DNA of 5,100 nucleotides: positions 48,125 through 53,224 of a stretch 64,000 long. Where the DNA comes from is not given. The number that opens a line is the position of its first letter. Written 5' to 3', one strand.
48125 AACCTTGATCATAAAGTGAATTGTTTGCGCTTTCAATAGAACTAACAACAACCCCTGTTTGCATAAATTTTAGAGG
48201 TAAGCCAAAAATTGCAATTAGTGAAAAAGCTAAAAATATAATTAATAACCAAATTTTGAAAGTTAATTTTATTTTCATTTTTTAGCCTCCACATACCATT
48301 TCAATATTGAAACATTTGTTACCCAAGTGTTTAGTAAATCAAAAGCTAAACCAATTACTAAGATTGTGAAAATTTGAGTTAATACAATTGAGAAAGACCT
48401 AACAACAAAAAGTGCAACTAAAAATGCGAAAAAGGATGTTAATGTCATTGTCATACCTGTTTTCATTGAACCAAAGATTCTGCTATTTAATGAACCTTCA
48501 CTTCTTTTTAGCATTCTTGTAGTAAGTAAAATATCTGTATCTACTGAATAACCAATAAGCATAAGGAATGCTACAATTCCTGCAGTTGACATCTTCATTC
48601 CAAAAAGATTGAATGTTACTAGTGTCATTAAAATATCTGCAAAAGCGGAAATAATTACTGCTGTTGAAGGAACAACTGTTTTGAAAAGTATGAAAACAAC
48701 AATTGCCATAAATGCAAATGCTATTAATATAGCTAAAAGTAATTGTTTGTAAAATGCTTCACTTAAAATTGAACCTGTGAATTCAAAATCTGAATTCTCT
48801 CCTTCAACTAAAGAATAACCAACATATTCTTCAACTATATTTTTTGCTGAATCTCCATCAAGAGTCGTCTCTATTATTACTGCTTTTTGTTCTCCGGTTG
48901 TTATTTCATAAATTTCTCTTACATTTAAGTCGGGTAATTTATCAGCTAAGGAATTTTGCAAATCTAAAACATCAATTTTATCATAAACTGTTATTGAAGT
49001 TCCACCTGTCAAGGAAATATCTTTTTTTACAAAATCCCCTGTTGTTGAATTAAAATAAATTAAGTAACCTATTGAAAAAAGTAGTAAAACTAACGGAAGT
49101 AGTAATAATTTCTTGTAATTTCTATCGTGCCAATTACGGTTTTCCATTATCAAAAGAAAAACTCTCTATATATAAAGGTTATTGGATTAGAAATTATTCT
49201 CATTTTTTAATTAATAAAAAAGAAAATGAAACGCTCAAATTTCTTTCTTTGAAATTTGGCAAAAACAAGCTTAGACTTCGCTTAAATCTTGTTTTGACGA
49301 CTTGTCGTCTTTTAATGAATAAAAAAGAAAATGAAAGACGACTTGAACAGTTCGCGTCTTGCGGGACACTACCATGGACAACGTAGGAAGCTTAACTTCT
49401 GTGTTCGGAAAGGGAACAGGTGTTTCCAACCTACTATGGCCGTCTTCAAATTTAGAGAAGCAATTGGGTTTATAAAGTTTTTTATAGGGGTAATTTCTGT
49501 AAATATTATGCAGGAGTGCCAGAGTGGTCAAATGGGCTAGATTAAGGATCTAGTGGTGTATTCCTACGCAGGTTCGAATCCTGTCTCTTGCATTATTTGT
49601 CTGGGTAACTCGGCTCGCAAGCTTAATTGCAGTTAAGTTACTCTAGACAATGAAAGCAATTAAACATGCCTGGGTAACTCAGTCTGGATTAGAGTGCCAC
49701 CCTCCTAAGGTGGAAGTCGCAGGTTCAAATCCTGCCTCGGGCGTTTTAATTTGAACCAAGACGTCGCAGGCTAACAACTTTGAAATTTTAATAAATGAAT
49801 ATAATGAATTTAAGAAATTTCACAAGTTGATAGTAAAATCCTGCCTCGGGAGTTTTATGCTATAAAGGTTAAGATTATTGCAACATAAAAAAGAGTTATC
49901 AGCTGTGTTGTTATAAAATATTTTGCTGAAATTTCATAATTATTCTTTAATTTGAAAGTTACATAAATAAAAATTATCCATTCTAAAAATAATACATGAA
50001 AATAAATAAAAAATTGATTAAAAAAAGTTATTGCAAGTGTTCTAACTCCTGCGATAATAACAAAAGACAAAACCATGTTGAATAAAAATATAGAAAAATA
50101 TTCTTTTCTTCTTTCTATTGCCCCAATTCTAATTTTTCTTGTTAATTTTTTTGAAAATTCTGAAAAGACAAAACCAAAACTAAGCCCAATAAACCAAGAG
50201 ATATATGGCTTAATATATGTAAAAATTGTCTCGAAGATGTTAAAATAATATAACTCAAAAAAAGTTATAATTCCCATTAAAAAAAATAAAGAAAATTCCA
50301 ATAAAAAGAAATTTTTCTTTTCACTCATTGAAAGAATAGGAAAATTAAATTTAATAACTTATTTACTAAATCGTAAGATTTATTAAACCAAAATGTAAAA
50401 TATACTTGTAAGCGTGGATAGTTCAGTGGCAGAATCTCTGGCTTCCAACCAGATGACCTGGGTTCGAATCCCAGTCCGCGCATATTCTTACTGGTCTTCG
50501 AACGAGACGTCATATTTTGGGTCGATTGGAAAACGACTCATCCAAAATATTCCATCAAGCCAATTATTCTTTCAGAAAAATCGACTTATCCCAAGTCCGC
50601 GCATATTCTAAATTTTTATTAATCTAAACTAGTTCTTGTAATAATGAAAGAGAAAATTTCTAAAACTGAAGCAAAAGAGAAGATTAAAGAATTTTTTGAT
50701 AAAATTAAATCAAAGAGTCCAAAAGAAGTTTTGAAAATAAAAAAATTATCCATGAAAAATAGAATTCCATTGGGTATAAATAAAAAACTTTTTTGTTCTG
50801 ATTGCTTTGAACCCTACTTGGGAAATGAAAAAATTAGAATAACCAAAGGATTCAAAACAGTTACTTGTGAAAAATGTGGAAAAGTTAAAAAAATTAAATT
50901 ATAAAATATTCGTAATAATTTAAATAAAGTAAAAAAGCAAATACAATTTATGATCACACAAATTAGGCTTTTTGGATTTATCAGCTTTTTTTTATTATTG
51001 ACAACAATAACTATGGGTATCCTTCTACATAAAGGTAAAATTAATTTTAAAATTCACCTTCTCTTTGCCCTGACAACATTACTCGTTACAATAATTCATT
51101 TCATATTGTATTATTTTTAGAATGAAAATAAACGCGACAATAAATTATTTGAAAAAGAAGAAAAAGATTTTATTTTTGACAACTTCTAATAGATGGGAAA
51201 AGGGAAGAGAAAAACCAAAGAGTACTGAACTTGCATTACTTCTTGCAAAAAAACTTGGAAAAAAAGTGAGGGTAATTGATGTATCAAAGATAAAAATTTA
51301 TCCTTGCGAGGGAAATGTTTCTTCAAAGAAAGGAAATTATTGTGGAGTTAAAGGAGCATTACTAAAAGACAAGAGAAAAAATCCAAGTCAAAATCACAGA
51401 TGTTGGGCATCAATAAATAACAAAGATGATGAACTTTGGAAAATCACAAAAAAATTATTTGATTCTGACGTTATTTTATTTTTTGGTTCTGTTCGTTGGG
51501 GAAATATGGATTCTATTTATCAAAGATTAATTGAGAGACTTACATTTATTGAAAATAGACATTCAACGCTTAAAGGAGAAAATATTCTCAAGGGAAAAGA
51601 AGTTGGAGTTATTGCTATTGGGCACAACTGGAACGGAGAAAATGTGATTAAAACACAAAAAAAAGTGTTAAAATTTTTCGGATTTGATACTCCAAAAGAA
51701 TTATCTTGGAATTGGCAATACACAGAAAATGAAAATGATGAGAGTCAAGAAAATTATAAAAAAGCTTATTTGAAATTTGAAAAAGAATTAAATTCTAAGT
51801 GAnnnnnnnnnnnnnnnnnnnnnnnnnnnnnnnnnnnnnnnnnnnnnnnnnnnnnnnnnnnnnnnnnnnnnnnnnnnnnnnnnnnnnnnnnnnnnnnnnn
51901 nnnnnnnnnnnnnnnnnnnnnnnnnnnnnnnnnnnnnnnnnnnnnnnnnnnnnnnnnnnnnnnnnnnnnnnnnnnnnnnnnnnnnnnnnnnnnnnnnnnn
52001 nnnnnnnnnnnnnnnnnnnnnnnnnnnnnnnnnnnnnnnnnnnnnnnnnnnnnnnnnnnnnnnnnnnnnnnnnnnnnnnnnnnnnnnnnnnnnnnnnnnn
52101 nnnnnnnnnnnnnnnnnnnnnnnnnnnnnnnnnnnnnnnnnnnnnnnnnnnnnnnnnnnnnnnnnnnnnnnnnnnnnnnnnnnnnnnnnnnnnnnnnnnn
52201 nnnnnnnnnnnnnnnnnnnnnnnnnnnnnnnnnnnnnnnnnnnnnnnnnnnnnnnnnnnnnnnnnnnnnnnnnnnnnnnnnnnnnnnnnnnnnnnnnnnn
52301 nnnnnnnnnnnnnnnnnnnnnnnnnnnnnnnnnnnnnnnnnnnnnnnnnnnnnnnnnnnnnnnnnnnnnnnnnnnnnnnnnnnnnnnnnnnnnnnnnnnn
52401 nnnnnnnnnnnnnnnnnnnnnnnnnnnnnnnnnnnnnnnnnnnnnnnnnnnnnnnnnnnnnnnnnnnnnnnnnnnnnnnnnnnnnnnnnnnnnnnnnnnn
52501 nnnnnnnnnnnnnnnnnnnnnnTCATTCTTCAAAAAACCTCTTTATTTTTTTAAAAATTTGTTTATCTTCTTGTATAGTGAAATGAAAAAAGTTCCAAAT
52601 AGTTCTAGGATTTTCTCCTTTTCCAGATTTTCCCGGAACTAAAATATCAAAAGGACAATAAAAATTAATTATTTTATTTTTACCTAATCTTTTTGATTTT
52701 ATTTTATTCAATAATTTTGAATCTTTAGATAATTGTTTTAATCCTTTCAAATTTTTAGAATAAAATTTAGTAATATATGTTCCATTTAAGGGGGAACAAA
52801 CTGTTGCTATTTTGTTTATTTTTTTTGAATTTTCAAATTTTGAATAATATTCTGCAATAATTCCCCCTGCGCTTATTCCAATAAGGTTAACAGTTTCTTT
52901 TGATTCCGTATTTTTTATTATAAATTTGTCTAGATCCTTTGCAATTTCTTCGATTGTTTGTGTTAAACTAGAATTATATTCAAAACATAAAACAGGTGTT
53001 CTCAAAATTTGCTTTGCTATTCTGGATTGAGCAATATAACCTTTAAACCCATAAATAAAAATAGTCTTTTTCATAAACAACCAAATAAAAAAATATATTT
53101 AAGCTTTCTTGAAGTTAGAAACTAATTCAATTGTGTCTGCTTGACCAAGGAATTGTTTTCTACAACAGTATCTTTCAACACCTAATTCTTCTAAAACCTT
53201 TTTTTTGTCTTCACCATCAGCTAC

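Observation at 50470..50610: tRNA-Gly 3' end duplicated 121 nt downstream; the insert is homologous to the tRNA-Ser insert and folds into a long hairpin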

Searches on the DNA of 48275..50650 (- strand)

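Call 24: search_rna_families(source=L038, start=5300, end=6000, threshold=evalue, max_evalue=5)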
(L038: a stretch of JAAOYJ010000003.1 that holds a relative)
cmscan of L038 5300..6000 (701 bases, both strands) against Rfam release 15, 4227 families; matches with E-value up to 5: 10.
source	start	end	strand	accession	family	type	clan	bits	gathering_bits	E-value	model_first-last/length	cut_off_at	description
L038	5723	5793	+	RF00005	tRNA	Gene; tRNA;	CL00001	69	29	6.4e-15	1-71/71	no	tRNA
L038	5454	5570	+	RF00005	tRNA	Gene; tRNA;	CL00001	57.4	29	1e-11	1-71/71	no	tRNA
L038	5349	5395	+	RF01183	SNORD19B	Gene; snRNA; snoRNA; CD-box;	CL00048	19.3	50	3.3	1-84/84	no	Small nucleolar RNA SNORD19B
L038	5720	5817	+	RF02435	SpF41_sRNA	Gene; sRNA;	-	18.2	52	4.1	1-105/105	no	Streptococcus sRNA SpF41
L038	5723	5792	+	RF01684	mascRNA-menRNA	Gene;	-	17.3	42.5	1.2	1-56/56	no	MALAT1-associated small cytoplasmic RNA/MEN beta RNA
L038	5315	5366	+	RF04140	mir-3118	Gene; miRNA;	-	17.3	89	2.6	17-61/76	no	mir-3118 microRNA precursor family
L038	5315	5366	-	RF04140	mir-3118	Gene; miRNA;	-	17.2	89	2.7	17-61/76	no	mir-3118 microRNA precursor family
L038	5454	5571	-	RF04354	Plastid-ycf2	Cis-reg;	-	15.5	65.7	3.7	1-75/75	no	Plastid-ycf2 5UTR RNA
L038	5355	5469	+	RF01295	SCARNA7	Gene; snRNA; snoRNA; scaRNA;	-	13.1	65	0.6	1-330/330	no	Small Cajal body-specific RNA 7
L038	5814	5879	+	RF01637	ceN47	Gene; snRNA; snoRNA; CD-box;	-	12.8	35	4.8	1-155/155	no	Nematode snoRNA ceN47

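Call 25: search_rna_families(source=window, start=49150, end=50650, threshold=evalue, max_evalue=5)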
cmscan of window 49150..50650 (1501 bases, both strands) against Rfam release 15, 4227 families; matches with E-value up to 5: 8.
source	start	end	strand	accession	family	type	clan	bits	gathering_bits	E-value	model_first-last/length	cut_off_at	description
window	50412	50482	+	RF00005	tRNA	Gene; tRNA;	CL00001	69.1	29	1.3e-14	1-71/71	no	tRNA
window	49668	49743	+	RF00005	tRNA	Gene; tRNA;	CL00001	61.6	29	1.5e-12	1-71/71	no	tRNA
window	49333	49447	-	RF00001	5S_rRNA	Gene; rRNA;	CL00113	59.1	38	1.8e-11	1-120/120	no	5S ribosomal RNA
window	49510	49592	+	RF00005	tRNA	Gene; tRNA;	CL00001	54.2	29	1.6e-10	1-71/71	no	tRNA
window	49711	49842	-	RF02194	HPnc0260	Gene; antisense;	-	27.6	59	3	1-156/156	no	Bacterial antisense RNA HPnc0260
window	50135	50215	+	RF01619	ceN115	Gene; sRNA;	-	17.4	44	1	24-109/159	no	C. elegans sRNA ceN115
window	49210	49314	+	RF01387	isrC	Gene; sRNA;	-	17.3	39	2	1-123/123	no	isrC Hfq binding RNA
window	50173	50212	+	RF04188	Hovlinc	Gene; ribozyme;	-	16.2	42.3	2.9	1-170/170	no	Hovlinc ribozyme (hominin vlincRNA-located)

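Call 29: search_rna_families(source=L006, start=3800, end=6000, threshold=gathering)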
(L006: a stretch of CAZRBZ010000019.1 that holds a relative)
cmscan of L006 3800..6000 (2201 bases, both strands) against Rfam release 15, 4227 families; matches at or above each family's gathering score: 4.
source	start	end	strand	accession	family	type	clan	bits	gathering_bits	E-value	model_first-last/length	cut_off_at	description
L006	4123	4194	-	RF00005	tRNA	Gene; tRNA;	CL00001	64.4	29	3.6e-13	1-71/71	no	tRNA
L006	4845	4959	+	RF00001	5S_rRNA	Gene; rRNA;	CL00113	55.1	38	3e-10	1-120/120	no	5S ribosomal RNA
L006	4360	4482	-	RF00005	tRNA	Gene; tRNA;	CL00001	49.3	29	5.5e-09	1-71/71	no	tRNA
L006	4589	4671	-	RF00005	tRNA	Gene; tRNA;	CL00001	49.2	29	5.6e-09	1-71/71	no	tRNA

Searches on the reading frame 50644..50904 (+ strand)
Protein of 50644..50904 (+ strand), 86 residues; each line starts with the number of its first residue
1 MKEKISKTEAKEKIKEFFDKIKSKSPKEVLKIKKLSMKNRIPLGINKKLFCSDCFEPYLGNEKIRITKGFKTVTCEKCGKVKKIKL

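Call 42: find_encoding_contigs(protein=window:50644-50904:+, flank=3000, max_places=10)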
Protein window:50644-50904:+ (86 aa): 13 contigs read that carry it; 8 places shown.
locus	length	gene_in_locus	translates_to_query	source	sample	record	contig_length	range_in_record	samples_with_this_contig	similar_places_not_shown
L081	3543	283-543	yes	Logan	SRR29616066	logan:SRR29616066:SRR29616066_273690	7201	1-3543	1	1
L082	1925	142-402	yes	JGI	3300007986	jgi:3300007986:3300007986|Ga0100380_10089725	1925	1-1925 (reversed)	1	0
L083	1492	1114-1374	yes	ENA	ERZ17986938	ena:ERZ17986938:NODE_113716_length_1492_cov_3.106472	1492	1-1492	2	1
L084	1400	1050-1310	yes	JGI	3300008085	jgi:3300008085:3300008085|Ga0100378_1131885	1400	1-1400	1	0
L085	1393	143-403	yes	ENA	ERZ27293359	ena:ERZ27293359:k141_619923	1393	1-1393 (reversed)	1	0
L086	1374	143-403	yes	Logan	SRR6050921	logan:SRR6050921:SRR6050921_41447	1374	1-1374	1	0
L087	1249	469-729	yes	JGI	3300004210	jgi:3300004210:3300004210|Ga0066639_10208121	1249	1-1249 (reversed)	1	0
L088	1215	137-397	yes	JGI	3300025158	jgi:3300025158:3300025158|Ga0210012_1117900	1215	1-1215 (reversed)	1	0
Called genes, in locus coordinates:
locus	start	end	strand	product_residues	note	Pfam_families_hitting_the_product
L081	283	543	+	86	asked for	-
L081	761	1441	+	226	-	PF03358:FMN_red (weak)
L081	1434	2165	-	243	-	-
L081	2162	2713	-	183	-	PF02089:Palm_thioest (weak)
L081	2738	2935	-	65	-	PF01194:RNA_pol_N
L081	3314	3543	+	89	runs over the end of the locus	PF01157:Ribosomal_L21e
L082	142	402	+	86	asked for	-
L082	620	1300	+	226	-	PF03358:FMN_red (weak)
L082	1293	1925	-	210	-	?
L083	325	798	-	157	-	-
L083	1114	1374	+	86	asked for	-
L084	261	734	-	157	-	-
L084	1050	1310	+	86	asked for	-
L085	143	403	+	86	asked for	-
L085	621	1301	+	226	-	PF03358:FMN_red (weak)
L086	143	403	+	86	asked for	-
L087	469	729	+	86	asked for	-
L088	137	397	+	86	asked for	-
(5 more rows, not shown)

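Call 68: search_protein_families(library=pfam, proteins=[window:50644-50904:+], max_evalue=0.01)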
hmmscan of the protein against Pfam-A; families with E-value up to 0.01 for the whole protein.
window:50644-50904:+ (86 aa): 0 families

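Call 70: search_protein_families(library=ncbifam, proteins=[window:50644-50904:+], max_evalue=1)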
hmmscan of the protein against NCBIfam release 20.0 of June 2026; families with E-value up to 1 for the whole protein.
window:50644-50904:+ (86 aa): 1 family
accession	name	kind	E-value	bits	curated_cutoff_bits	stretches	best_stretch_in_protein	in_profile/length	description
TIGR04272.1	cxxc_cxxc_Mbark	domain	0.029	14.1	36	0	47-56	25-34/37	CxxC-x17-CxxC domain-containing protein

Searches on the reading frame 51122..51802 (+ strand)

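Call 68: search_protein_families(library=pfam, proteins=[window:51122-51802:+], max_evalue=0.01)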
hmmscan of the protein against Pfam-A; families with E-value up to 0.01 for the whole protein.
window:51122-51802:+ (226 aa): 1 family
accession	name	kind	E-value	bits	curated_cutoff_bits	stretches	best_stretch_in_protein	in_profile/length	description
PF03358.20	FMN_red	-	6.1e-06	26.3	24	1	15-196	2-145/152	NADPH-dependent FMN reductase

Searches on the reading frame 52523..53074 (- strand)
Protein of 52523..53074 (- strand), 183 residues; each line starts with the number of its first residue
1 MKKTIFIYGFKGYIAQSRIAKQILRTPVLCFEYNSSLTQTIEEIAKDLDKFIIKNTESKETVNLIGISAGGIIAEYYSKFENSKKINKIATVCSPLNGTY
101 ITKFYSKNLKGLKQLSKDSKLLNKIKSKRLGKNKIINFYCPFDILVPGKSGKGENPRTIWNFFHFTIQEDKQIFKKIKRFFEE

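Call 93: search_protein_families(library=pfam, proteins=[window:52523-53074:-], max_evalue=0.001)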
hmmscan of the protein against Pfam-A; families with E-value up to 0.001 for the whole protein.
window:52523-53074:- (183 aa): 4 families
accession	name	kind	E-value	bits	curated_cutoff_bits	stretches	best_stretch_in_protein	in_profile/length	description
PF02089.21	Palm_thioest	-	1.3e-06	28.7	26.8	1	35-113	49-125/254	Palmitoyl protein thioesterase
PF00561.26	Abhydrolase_1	-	0.00016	21.8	25.8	1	40-111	51-113/245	alpha/beta hydrolase fold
PF07819.20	PGAP1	-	0.00023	21.5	24.3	1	41-102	76-135/233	PGAP1-like alpha/beta domain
PF12146.15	Hydrolase_4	-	0.00047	20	27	1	39-133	53-151/239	Serine aminopeptidase, S33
